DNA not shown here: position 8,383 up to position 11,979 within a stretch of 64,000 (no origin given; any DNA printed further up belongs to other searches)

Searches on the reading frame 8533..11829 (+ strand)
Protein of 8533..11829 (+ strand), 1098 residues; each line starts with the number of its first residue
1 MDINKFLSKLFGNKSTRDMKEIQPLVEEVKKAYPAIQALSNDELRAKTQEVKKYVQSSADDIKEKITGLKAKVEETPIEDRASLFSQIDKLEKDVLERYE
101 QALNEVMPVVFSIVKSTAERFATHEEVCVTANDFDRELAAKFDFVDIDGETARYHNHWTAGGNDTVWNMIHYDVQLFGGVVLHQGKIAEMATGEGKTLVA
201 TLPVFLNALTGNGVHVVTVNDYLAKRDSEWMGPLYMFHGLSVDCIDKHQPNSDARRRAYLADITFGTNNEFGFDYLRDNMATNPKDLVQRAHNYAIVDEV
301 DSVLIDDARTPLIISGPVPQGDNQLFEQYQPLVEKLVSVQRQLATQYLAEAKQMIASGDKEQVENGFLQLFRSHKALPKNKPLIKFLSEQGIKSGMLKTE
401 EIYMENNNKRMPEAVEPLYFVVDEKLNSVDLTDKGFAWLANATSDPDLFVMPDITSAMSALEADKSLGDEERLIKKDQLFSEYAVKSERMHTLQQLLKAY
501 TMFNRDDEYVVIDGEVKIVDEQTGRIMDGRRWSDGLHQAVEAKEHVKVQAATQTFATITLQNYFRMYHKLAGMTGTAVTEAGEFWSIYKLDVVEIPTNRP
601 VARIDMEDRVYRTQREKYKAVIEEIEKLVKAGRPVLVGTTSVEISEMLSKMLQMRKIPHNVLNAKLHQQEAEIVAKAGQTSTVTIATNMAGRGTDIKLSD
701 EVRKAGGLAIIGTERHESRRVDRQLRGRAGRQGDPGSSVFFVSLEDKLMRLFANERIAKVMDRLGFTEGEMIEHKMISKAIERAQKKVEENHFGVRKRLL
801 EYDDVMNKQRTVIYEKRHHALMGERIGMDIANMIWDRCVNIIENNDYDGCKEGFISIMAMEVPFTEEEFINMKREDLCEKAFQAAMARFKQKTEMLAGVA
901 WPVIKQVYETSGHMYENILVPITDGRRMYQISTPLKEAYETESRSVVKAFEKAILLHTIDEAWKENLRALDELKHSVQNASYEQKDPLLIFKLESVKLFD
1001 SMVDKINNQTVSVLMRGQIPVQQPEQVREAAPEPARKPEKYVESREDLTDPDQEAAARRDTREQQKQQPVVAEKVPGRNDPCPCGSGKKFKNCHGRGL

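Call 24: find_encoding_contigs(protein=window:8533-11829:+, flank=1000, max_places=4)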
Protein window:8533-11829:+ (1098 aa): 23 contigs read that carry it; 4 places shown.
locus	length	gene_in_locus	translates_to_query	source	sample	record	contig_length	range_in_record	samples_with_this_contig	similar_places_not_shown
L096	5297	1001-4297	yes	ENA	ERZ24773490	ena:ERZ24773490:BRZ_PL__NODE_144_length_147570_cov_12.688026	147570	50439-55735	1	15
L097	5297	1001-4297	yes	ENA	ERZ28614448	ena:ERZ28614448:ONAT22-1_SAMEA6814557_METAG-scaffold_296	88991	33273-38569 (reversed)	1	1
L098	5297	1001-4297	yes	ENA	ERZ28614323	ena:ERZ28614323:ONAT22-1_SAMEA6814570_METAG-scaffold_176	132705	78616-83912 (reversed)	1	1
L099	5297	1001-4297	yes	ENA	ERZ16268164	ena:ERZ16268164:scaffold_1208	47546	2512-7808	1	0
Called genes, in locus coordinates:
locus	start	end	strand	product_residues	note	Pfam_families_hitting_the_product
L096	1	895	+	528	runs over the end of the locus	PF01663:Phosphodiest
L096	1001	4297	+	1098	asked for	PF07517:SecA_DEAD, PF01043:SecA_PP_bind, PF00271:Helicase_C (faint), PF21090:P-loop_SecA, PF07516:SecA_SW, PF02810:SEC-C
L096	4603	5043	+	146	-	-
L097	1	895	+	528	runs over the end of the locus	PF01663:Phosphodiest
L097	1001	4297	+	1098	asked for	PF07517:SecA_DEAD, PF01043:SecA_PP_bind, PF00271:Helicase_C (faint), PF21090:P-loop_SecA, PF07516:SecA_SW, PF02810:SEC-C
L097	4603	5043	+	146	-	-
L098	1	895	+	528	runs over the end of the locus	PF01663:Phosphodiest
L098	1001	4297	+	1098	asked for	PF07517:SecA_DEAD, PF01043:SecA_PP_bind, PF00271:Helicase_C (faint), PF21090:P-loop_SecA, PF07516:SecA_SW, PF02810:SEC-C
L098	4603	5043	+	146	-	-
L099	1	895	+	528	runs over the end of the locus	PF01663:Phosphodiest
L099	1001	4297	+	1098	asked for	PF07517:SecA_DEAD, PF01043:SecA_PP_bind, PF00271:Helicase_C (faint), PF21090:P-loop_SecA, PF07516:SecA_SW, PF02810:SEC-C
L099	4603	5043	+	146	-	-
